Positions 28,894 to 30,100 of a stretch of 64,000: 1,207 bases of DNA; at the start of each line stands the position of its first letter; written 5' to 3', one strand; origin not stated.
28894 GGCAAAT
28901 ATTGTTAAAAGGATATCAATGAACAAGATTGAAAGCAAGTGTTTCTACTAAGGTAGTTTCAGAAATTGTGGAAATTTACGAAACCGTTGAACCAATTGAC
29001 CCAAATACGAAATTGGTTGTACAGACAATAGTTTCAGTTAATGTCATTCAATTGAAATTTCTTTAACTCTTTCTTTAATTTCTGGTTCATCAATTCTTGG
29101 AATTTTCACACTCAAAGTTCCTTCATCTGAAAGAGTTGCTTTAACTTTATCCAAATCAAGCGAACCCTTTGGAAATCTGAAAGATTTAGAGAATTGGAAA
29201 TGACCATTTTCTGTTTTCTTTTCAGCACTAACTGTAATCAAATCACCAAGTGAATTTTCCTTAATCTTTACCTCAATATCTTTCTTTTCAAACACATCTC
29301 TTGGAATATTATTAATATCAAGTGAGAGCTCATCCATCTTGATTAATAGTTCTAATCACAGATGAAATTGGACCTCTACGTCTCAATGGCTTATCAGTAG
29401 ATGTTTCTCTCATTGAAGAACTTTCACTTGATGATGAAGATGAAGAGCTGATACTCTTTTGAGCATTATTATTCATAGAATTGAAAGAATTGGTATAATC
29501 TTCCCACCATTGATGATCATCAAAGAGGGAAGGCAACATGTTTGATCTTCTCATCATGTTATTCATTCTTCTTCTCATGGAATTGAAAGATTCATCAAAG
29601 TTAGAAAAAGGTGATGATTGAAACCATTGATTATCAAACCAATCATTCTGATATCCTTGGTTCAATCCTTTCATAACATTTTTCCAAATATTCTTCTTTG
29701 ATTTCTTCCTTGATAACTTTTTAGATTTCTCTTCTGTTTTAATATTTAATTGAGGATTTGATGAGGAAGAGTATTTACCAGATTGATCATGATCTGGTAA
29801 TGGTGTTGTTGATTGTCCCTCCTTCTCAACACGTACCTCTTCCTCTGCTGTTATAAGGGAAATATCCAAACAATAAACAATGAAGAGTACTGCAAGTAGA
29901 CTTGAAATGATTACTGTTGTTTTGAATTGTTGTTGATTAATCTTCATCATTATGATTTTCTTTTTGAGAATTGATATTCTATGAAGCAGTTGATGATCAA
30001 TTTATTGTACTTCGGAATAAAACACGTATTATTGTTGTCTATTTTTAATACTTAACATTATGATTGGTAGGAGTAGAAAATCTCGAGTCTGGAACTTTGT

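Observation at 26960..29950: Tandem sHSP duplication with one degenerate copy and a possible signal-peptide-bearing sHSP in two frames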

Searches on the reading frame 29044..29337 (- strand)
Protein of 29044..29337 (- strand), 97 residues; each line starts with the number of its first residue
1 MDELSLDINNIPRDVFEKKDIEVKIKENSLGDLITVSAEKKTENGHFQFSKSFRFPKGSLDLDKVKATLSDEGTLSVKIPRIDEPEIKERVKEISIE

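Call 5: search_protein_families(library=pfam, max_evalue=0.1, proteins=[window:29044-29337:-])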
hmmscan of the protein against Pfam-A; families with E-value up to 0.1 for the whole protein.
window:29044-29337:- (97 aa): 2 families
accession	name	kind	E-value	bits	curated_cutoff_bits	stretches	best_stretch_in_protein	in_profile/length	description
PF00011.27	HSP20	-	7.9e-10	39.2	20.8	1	16-96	18-101/102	Hsp20/alpha crystallin family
PF00789.26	UBX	-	0.034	14.8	21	0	38-73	40-71/82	UBX domain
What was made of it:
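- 29044..29337 (-): Copy B, 3' part (97-aa ORF). It holds the alpha-crystallin domain from strand beta3 onwards plus the C-terminal I-S-I-E tail. The frame is one base further on than ORF1. Pfam HSP20 E = 7.9e-10, profile positions 18-101 of 102 (call 5).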

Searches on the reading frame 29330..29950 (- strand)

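Call 5: search_protein_families(library=pfam, max_evalue=0.1, proteins=[window:29330-29950:-])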
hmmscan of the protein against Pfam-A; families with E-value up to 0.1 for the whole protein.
window:29330-29950:- (206 aa): 2 families
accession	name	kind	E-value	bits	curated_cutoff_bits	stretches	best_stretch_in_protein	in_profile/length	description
PF09716.15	ETRAMP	-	0.025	15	29.1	0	15-88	6-53/81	Malarial early transcribed membrane protein (ETRAMP)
PF19556.4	PRTRC_E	-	0.036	14.2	26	1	71-145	100-173/175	PRTRC system protein E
